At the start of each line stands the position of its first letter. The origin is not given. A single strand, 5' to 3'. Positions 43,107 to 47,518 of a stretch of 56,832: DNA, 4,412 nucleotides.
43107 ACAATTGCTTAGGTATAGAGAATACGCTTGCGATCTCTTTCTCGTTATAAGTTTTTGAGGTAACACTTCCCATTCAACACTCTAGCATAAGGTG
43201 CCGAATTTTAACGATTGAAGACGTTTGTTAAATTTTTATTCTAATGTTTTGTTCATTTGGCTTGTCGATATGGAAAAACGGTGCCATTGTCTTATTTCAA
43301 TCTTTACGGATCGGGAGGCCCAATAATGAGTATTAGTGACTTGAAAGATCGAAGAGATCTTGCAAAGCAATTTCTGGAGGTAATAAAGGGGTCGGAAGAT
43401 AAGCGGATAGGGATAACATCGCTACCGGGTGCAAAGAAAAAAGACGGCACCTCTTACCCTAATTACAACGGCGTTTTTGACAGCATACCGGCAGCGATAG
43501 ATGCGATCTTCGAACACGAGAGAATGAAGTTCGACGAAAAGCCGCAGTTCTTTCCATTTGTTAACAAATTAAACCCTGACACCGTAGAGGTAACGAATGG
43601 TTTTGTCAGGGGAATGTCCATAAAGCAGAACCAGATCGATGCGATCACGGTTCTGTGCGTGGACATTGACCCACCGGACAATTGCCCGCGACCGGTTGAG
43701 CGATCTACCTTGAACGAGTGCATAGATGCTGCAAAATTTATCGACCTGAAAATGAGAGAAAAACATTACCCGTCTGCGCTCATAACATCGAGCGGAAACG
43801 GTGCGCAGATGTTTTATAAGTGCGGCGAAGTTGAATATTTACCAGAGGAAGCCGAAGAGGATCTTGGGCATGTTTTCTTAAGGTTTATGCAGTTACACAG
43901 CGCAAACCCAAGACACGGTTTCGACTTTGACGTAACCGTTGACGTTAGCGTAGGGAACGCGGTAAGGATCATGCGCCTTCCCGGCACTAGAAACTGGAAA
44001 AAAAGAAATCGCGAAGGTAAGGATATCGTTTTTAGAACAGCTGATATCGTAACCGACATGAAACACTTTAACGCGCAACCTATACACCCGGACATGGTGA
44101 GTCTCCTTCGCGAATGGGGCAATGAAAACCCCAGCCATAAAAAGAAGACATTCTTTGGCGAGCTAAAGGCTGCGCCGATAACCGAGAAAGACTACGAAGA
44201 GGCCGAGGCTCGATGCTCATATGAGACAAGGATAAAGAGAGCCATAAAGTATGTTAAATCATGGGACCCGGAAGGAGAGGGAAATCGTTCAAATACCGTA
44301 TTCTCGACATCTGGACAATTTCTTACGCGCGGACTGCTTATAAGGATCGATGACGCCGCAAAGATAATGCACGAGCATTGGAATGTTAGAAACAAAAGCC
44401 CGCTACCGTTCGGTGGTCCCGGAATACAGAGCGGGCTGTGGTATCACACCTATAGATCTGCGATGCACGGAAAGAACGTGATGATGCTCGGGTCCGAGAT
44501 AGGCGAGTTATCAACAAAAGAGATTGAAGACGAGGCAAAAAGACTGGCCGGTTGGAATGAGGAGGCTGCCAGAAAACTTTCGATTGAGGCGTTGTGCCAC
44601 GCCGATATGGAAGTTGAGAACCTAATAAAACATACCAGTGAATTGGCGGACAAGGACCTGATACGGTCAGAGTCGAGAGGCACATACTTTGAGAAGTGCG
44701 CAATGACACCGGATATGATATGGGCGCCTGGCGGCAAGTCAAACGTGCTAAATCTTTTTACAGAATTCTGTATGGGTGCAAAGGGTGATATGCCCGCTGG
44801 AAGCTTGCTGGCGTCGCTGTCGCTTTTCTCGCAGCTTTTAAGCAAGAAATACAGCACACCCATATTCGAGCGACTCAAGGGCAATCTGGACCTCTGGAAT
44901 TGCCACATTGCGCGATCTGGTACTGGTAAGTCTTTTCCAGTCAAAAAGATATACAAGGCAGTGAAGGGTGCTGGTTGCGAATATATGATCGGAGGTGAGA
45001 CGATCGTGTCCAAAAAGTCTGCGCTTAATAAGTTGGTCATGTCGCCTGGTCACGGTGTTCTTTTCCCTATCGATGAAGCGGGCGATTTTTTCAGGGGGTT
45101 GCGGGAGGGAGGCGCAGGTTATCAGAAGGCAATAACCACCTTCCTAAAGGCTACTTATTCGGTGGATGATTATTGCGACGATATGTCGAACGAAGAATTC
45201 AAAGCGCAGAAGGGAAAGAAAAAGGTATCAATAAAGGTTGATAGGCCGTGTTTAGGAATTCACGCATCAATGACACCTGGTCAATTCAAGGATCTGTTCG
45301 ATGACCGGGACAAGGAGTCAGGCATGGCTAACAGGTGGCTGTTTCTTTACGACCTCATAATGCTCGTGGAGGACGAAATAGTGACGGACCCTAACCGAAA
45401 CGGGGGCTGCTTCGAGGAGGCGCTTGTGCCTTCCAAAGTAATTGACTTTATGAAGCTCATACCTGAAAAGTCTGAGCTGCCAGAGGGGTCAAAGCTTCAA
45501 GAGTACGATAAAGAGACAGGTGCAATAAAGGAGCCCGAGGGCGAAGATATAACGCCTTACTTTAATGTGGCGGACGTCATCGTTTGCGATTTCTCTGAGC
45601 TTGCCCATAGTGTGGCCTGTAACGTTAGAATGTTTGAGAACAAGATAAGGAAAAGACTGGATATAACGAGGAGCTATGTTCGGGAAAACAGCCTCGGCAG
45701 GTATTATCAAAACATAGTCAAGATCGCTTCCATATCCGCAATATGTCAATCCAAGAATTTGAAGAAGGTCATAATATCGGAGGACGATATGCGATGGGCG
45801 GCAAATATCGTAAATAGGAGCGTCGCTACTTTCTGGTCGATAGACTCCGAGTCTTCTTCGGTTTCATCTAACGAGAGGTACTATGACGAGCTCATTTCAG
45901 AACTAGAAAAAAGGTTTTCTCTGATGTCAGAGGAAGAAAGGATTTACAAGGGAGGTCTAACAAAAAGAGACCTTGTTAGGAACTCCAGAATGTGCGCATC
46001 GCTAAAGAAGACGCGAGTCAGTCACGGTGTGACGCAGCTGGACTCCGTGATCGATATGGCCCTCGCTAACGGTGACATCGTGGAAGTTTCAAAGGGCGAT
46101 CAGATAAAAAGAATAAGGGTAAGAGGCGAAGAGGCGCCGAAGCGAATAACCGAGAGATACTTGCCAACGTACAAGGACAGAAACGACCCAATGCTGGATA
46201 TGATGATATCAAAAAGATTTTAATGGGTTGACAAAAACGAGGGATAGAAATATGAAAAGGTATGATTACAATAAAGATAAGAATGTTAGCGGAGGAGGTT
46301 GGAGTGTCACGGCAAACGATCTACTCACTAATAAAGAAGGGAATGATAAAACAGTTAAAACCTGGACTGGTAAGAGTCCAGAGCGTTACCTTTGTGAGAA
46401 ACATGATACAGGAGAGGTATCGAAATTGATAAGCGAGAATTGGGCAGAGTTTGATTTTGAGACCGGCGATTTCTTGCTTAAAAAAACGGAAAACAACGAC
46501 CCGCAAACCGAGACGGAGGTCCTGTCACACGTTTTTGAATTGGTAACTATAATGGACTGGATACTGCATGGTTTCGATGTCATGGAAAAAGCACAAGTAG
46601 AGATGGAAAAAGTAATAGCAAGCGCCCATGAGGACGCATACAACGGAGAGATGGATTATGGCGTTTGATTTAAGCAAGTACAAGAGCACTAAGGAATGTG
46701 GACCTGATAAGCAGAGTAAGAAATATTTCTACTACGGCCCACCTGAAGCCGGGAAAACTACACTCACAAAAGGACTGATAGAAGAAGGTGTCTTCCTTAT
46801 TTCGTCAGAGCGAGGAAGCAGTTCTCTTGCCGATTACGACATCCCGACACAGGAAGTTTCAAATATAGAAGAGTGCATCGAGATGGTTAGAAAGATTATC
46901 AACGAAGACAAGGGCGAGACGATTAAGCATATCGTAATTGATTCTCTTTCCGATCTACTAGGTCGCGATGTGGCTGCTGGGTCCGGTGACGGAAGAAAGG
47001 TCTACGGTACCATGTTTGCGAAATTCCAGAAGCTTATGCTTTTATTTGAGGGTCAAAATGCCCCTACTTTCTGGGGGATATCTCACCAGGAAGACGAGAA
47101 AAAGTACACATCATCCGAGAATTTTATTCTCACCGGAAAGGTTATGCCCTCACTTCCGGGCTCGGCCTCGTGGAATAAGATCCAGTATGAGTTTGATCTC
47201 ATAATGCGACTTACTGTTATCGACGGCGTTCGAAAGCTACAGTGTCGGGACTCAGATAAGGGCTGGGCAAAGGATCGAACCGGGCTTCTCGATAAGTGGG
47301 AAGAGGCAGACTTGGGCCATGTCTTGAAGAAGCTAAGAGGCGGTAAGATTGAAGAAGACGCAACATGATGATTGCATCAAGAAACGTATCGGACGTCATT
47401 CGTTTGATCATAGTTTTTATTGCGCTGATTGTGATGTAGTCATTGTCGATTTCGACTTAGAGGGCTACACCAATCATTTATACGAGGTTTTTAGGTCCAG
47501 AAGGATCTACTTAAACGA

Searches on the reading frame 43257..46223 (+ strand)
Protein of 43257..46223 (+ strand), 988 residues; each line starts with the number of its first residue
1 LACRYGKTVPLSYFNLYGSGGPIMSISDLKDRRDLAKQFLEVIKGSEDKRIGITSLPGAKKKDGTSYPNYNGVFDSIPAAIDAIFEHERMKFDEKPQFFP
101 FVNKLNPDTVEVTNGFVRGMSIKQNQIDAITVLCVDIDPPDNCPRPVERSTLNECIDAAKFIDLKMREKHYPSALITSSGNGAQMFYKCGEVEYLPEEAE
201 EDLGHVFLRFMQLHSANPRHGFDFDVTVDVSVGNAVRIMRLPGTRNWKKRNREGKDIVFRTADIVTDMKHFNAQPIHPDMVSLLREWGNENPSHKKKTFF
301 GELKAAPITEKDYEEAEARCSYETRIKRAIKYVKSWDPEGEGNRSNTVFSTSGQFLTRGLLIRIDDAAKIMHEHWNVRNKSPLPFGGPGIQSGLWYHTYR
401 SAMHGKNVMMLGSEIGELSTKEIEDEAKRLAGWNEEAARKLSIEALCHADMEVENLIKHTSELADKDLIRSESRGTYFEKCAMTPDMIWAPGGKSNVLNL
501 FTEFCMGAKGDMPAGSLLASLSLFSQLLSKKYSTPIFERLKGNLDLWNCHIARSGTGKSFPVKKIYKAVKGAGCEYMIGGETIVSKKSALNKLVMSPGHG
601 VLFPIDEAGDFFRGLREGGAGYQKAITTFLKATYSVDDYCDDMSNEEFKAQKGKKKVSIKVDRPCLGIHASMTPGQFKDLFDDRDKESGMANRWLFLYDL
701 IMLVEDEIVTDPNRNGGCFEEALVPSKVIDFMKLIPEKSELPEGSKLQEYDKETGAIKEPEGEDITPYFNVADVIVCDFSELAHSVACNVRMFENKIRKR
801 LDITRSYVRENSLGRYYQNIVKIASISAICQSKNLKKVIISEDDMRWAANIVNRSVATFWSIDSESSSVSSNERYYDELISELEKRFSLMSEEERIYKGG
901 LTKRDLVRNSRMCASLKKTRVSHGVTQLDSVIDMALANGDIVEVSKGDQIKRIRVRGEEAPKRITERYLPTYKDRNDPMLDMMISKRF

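Call 11: search_protein_families(library=phrogs, proteins=[window:43257-46223:+], max_evalue=0.001)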
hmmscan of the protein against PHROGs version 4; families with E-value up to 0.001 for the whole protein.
window:43257-46223:+ (988 aa): 3 families
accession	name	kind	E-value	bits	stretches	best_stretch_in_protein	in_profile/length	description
phrog_3022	-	DNA, RNA and nucleotide metabolism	6.4e-28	98.6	1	516-948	381-774/788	DNA primase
phrog_10514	-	DNA, RNA and nucleotide metabolism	5.6e-12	45.7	1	518-944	365-731/750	DNA primase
phrog_2373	-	DNA, RNA and nucleotide metabolism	8.9e-05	22.3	1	658-942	264-501/515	DNA helicase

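Call 12: search_dna_similar(query=window:43257-46223:+, collection=phages, mode=protein, max_rows=15)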
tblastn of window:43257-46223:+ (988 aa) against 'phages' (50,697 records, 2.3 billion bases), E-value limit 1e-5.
No match.

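Call 25: search_protein_families(library=pfam, proteins=[window:43257-46223:+], max_evalue=0.01)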
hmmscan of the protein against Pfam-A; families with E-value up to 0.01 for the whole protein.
window:43257-46223:+ (988 aa): 1 family
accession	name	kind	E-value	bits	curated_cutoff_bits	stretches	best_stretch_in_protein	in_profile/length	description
PF13148.11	DUF3987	-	1.9e-11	44.2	27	1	589-698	134-231/364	Protein of unknown function (DUF3987)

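Call 60: search_solved_structures(query=window:43257-46223:+, max_evalue=0.01)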
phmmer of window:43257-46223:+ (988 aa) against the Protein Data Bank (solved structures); distinct sequences matched with E-value up to 0.01: 0.

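Call 66: find_homologous_proteins(query=window:43257-46223:+, max_evalue=1e-10)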
Query window:43257-46223:+ (988 aa): 1 proteins with E <= 1e-10 among 8000 candidates.
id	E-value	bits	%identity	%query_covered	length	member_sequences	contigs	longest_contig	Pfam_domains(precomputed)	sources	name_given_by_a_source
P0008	0.0e+0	2230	100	98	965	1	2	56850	PF13148.12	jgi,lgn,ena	-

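Call 90: search_protein_families(library=ncbifam, proteins=[window:43257-46223:+], max_evalue=0.05)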
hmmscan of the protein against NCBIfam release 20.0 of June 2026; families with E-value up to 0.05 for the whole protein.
window:43257-46223:+ (988 aa): 0 families

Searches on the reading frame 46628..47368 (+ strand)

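Call 11: search_protein_families(library=phrogs, proteins=[window:46628-47368:+], max_evalue=0.001)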
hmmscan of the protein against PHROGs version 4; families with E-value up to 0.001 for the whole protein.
window:46628-47368:+ (246 aa): 1 family
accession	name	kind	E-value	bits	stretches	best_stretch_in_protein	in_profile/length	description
phrog_124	-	DNA, RNA and nucleotide metabolism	9.6e-27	95.3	1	5-241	20-262/382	Sak4-like ssDNA annealing protein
